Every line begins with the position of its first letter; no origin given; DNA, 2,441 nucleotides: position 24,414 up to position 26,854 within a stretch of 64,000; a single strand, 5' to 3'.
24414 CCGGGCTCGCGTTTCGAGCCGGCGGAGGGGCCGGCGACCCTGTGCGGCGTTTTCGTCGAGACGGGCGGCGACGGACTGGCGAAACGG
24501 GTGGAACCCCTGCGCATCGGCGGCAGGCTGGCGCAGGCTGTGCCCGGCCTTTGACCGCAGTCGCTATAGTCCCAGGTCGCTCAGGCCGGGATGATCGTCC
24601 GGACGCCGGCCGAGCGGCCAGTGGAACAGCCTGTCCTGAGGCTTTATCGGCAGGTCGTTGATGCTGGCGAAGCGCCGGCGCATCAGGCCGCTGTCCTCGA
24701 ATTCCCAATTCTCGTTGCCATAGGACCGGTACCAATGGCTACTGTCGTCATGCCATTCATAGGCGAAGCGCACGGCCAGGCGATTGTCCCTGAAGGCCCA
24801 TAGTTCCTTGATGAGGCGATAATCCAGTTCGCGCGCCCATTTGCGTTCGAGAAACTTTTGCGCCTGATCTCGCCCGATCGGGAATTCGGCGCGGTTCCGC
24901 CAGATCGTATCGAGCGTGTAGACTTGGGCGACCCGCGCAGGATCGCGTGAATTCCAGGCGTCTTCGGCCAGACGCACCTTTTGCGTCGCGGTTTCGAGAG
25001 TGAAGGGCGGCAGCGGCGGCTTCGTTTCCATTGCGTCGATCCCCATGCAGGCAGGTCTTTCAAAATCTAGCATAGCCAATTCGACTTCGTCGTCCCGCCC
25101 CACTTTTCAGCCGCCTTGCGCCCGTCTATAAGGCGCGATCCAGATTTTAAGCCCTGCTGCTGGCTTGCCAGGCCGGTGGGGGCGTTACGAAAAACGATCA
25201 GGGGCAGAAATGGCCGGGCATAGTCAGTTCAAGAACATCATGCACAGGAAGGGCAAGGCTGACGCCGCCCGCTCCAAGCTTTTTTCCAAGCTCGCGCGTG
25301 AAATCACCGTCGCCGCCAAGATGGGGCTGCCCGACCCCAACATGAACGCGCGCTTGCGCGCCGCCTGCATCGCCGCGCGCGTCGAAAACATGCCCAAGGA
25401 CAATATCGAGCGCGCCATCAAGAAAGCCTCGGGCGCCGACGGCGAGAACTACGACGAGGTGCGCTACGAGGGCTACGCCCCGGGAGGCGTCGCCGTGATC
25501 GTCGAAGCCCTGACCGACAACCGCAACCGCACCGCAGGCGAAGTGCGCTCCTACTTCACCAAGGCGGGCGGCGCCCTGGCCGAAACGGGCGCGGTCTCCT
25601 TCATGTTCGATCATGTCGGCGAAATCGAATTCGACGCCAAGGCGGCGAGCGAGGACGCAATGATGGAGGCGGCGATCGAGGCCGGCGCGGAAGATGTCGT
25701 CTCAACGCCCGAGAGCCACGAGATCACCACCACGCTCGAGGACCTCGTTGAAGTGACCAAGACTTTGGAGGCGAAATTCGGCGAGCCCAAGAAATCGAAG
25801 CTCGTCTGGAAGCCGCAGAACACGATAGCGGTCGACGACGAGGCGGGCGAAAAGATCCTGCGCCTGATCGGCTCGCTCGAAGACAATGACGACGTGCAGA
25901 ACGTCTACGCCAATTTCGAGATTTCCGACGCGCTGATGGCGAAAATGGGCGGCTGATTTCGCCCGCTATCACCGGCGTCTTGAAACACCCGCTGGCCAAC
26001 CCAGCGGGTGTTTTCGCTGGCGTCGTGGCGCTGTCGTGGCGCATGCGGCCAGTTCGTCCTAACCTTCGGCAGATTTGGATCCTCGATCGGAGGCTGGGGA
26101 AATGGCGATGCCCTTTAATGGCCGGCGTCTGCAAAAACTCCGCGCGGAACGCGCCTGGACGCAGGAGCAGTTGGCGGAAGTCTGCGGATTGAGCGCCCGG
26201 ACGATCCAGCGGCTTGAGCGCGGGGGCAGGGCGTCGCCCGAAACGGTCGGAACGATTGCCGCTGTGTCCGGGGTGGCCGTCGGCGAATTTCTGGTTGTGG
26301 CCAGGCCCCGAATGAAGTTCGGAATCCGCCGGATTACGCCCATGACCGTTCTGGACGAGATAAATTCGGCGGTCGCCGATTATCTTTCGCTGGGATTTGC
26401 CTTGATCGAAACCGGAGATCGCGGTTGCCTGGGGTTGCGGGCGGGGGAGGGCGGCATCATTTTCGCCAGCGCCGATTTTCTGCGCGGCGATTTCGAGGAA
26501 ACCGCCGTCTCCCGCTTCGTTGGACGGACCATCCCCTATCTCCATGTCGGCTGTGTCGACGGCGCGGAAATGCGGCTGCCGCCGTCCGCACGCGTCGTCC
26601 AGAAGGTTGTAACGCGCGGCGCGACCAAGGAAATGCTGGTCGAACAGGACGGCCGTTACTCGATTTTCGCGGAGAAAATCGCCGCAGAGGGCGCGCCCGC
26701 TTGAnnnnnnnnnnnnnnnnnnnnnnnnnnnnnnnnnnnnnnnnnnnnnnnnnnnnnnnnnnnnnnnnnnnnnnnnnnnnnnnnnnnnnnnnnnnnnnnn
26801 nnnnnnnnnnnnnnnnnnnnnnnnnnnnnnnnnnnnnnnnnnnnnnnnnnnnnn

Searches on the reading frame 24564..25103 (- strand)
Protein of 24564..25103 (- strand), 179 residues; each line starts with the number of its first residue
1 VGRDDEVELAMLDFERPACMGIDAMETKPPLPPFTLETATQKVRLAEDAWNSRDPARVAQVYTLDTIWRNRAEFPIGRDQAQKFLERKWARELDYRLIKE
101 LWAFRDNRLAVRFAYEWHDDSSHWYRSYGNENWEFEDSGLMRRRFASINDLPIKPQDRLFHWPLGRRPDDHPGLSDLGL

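Call 80: search_protein_families(library=pfam, proteins=[window:24564-25103:-], max_evalue=0.001)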
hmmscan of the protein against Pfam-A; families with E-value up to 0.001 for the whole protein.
window:24564-25103:- (179 aa): 2 families
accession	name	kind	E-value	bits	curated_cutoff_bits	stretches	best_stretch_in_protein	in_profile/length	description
PF07080.17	DUF1348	-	1.6e-64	216.1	22.1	1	32-161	1-130/130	Protein of unknown function (DUF1348)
PF12680.13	SnoaL_2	-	7.8e-05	23.7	27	1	48-124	6-83/102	SnoaL-like domain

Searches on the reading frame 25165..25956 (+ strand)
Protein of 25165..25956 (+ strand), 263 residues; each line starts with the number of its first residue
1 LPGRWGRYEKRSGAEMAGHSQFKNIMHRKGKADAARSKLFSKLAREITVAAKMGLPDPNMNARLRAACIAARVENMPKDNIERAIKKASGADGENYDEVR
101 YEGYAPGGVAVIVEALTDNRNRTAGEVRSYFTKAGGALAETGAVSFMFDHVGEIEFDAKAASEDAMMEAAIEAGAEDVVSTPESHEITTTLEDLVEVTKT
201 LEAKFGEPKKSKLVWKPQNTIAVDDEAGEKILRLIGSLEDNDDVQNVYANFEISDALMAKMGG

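Call 80: search_protein_families(library=pfam, proteins=[window:25165-25956:+], max_evalue=0.001)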
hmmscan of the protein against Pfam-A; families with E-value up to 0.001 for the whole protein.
window:25165-25956:+ (263 aa): 2 families
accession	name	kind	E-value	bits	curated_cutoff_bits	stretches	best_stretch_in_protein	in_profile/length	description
PF01709.26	Transcrip_reg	-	2.5e-60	203.3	27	1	96-251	1-160/160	TACO1/YebC second and third domain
PF20772.2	TACO1_YebC_N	-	2.9e-31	108.2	36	1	20-90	1-72/73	TACO1/YebC protein N-terminal domain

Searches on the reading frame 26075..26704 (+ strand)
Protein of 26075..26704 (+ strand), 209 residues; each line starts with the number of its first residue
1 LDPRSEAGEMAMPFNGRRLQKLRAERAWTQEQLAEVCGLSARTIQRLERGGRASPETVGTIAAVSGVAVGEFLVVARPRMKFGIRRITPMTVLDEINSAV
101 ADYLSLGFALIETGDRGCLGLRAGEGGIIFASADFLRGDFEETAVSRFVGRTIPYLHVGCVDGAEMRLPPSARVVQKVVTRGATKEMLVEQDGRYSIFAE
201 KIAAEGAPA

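Call 80: search_protein_families(library=pfam, proteins=[window:26075-26704:+], max_evalue=0.001)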
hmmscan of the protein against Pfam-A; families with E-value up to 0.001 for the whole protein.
window:26075-26704:+ (209 aa): 4 families
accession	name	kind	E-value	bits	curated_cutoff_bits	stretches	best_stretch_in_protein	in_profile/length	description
PF01381.28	HTH_3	-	4.8e-11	43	23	1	19-71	1-54/55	Helix-turn-helix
PF13560.12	HTH_31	-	5.1e-10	39.9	27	1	16-68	3-57/64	Helix-turn-helix domain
PF13443.12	HTH_26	-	7.8e-06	26.5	22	1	18-74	1-59/63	Cro/C1-type HTH DNA-binding domain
PF12844.13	HTH_19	-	0.00018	21.8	30.2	1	16-52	1-36/64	Helix-turn-helix domain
